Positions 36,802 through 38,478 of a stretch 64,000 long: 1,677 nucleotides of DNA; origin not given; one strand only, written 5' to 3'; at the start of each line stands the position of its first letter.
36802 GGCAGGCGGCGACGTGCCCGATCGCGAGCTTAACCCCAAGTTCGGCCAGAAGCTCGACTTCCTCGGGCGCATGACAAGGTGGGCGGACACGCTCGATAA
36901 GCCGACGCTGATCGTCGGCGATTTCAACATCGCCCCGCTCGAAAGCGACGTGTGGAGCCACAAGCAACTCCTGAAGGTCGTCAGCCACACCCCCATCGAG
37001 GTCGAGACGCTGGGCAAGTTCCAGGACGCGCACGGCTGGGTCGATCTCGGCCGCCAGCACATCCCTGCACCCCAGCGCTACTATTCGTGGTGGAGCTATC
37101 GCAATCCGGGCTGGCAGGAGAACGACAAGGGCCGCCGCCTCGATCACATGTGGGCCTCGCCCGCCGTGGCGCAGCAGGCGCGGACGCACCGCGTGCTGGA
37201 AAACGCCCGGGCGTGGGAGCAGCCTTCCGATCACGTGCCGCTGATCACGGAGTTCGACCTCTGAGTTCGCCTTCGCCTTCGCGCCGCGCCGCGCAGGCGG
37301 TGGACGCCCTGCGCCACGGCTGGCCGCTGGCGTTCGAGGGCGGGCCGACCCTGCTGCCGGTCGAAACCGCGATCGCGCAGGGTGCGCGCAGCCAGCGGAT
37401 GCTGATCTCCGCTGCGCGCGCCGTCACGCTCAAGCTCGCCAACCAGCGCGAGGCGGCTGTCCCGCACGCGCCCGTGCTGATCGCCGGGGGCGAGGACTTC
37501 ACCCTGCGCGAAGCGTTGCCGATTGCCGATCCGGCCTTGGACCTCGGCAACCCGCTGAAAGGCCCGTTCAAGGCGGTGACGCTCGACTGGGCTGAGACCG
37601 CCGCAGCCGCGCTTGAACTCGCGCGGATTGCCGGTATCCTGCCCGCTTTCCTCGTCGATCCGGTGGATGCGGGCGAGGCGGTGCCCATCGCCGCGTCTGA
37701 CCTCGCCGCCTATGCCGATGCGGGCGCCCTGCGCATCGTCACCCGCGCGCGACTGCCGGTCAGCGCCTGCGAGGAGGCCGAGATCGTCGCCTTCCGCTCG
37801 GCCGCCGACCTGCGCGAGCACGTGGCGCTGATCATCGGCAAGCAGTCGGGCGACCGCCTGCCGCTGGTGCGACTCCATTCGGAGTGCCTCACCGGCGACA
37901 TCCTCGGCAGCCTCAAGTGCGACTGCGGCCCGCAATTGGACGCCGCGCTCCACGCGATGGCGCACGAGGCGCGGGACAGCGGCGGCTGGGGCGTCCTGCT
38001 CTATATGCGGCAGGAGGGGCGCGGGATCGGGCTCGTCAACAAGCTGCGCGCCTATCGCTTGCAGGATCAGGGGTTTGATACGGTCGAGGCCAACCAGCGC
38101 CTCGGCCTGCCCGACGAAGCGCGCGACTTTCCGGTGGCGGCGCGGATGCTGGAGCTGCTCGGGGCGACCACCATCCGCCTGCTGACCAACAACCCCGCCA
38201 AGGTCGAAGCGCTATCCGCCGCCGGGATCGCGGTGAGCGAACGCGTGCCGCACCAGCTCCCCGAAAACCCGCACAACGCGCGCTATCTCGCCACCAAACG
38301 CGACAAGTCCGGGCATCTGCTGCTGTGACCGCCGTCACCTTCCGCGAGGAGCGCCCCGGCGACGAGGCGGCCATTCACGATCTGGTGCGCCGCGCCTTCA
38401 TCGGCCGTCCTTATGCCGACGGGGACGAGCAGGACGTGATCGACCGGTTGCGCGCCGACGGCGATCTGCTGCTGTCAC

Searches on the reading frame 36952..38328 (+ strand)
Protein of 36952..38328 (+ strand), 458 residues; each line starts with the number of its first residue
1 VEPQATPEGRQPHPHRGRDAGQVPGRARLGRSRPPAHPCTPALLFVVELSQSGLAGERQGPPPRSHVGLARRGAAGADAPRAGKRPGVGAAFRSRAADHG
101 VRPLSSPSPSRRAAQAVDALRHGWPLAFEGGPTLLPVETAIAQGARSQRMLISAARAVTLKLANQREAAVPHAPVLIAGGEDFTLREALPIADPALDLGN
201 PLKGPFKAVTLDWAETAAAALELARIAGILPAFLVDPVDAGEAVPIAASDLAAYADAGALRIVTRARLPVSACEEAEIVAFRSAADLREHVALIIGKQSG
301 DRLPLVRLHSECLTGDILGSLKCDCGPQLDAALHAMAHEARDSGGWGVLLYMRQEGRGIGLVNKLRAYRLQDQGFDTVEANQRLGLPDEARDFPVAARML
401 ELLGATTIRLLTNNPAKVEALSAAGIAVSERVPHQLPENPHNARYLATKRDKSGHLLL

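Call 67: search_protein_families(library=pfam, proteins=[window:36952-38328:+], max_evalue=0.001)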
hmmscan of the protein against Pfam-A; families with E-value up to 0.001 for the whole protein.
window:36952-38328:+ (458 aa): 1 family
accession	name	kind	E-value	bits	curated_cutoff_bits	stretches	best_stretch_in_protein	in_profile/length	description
PF00925.25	GTP_cyclohydro2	-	2.6e-57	193.4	23.3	1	265-433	5-165/165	GTP cyclohydrolase II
